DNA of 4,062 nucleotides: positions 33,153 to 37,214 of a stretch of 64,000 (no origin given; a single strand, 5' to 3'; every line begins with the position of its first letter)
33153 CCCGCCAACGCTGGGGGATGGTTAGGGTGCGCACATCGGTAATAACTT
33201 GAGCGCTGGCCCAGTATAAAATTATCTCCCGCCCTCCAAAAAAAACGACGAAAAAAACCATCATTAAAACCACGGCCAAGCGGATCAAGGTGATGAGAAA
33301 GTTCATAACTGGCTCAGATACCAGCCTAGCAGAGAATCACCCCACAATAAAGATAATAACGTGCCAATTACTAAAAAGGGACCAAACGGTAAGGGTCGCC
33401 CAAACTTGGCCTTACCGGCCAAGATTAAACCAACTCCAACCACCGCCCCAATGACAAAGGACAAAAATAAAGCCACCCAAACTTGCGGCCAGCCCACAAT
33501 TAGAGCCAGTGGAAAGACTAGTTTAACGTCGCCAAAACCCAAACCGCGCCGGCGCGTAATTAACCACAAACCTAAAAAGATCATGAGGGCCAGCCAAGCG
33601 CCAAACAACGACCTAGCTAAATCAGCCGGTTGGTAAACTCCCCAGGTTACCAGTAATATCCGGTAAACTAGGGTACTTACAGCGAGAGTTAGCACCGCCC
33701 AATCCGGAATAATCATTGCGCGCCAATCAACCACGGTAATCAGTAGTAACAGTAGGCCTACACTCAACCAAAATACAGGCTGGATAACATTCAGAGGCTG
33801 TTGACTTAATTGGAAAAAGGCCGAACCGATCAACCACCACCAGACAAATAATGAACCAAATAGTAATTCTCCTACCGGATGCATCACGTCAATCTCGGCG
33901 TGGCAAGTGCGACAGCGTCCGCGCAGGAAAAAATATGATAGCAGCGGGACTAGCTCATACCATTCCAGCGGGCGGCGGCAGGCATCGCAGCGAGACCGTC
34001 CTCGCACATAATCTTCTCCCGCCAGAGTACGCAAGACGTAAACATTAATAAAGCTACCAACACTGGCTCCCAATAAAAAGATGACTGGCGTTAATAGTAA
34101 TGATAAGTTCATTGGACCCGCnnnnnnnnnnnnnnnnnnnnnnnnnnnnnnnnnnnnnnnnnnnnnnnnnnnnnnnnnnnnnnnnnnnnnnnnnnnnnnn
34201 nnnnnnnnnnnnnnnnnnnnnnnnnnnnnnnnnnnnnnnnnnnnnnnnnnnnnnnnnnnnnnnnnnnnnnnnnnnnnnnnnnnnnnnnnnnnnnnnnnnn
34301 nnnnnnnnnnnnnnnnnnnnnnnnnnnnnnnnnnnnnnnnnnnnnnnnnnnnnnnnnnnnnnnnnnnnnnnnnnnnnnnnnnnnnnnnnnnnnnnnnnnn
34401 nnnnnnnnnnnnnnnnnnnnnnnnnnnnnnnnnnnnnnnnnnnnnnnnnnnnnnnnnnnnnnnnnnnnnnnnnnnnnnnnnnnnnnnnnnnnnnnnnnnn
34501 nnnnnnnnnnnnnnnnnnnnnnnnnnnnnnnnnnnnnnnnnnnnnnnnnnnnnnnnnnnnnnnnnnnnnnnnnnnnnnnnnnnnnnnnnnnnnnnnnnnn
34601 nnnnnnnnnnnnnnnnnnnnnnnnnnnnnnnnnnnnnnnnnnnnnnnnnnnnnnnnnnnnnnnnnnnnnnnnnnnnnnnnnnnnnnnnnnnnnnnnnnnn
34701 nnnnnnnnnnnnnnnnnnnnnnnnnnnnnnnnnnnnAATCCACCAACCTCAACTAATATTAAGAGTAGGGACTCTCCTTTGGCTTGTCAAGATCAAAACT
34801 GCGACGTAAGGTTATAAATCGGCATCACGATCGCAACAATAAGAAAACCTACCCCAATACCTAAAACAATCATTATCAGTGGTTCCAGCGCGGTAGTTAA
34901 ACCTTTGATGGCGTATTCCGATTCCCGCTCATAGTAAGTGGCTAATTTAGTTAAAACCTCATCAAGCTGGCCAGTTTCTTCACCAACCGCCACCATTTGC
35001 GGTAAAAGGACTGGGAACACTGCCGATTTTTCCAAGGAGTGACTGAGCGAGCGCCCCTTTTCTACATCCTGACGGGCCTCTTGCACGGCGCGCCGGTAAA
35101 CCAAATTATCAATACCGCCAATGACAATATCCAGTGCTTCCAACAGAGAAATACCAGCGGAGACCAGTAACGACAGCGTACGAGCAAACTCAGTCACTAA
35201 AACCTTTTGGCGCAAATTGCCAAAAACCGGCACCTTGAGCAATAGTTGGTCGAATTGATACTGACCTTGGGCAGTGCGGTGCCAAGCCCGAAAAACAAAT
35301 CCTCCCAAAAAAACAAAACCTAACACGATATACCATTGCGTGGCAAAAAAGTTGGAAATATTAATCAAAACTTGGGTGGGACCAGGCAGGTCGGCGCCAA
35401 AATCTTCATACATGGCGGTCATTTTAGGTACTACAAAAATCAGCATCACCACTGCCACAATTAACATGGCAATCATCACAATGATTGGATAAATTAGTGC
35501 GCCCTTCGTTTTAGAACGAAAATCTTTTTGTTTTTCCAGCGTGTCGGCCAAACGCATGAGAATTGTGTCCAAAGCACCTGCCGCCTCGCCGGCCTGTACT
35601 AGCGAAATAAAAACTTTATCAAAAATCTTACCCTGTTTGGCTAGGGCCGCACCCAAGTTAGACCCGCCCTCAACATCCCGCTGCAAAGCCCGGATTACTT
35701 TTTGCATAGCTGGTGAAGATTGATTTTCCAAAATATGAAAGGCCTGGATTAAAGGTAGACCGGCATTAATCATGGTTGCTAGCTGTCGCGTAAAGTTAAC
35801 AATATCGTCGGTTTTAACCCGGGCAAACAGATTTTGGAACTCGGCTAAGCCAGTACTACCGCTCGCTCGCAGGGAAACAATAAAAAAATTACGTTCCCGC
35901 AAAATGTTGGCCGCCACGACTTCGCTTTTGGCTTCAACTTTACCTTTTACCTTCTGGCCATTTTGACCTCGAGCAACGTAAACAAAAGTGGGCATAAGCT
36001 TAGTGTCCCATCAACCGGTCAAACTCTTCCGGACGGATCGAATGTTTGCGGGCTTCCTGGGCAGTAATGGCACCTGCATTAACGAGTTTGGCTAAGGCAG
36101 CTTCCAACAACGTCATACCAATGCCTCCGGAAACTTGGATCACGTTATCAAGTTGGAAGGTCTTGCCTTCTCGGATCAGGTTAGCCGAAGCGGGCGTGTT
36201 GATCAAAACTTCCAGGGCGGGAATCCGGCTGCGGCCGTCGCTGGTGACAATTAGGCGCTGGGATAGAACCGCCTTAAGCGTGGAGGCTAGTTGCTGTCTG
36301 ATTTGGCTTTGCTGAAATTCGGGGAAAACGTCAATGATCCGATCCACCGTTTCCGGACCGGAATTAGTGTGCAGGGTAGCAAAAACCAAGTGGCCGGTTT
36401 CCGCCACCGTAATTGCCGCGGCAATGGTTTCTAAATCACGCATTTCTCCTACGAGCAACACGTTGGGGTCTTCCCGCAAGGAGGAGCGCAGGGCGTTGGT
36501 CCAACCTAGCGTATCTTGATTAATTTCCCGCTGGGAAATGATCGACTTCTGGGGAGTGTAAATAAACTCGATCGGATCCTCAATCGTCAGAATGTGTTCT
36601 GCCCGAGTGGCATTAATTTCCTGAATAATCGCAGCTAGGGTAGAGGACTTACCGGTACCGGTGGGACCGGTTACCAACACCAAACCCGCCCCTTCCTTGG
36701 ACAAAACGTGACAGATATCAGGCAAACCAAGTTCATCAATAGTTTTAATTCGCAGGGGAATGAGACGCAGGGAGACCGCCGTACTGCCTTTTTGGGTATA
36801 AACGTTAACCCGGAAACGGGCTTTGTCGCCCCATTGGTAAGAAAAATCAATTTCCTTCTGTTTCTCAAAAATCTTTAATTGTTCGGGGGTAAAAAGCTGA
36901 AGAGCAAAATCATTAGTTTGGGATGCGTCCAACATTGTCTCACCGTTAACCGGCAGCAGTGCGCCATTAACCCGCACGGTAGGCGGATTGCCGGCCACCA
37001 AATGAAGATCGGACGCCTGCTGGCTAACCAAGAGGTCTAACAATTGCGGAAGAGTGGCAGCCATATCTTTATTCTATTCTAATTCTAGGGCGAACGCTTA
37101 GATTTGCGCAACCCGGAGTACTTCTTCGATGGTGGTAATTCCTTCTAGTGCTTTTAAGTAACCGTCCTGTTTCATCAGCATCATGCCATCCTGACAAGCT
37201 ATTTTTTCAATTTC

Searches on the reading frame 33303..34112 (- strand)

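Call 57: search_protein_families(library=pfam, proteins=[window:33303-34112:-], max_evalue=0.0001)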
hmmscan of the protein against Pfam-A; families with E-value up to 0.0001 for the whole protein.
window:33303-34112:- (269 aa): 2 families
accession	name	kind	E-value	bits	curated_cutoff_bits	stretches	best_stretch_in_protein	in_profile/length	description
PF06750.18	A24_N_bact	-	1.3e-25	89.7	23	1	13-93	1-81/84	Bacterial Peptidase A24 N-terminal domain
PF01478.23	Peptidase_A24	-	3.7e-15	56.7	26.5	1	119-227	4-104/104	Type IV leader peptidase family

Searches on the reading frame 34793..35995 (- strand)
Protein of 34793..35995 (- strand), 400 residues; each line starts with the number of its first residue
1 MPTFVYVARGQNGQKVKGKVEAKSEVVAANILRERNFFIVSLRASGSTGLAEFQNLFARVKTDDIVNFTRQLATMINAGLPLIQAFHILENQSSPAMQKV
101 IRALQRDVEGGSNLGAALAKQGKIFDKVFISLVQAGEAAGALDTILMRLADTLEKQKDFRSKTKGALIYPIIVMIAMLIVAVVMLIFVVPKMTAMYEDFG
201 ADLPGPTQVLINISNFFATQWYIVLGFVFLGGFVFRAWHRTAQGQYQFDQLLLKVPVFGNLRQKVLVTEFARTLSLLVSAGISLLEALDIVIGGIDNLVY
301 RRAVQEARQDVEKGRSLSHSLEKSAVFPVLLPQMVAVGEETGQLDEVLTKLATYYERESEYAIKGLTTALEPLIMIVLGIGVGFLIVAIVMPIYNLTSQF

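Call 58: search_protein_families(library=pfam, proteins=[window:34793-35995:-], max_evalue=0.0001)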
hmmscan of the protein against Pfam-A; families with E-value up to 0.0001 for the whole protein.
window:34793-35995:- (400 aa): 1 family
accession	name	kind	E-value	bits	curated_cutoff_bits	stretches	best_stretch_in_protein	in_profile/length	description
PF00482.28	T2SSF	-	3.8e-66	221.2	25.2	2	270-392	1-125/125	Type II secretion system (T2SS), protein F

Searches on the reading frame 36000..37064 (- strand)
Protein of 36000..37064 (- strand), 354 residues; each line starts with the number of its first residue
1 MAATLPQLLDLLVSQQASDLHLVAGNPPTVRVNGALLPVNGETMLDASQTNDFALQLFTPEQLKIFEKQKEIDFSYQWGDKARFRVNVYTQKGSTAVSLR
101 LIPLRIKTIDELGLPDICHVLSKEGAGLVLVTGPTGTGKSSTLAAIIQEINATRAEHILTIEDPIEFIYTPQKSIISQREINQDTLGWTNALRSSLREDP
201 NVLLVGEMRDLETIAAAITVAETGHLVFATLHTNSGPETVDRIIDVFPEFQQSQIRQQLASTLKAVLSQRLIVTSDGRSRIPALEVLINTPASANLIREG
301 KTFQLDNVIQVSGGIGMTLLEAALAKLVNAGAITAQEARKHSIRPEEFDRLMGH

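Call 58: search_protein_families(library=pfam, proteins=[window:36000-37064:-], max_evalue=0.0001)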
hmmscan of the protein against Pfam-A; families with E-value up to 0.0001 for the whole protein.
window:36000-37064:- (354 aa): 3 families
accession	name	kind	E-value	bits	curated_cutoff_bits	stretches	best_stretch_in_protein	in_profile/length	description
PF00437.27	T2SSE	-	3.6e-42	144.8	24.9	1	13-274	20-280/370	Type II/IV secretion system protein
PF13401.12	AAA_22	-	1.8e-05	25.5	27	0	124-187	3-56/130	AAA domain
PF13191.12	AAA_16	-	4e-05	24.6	32.6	0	122-157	21-52/167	AAA ATPase domain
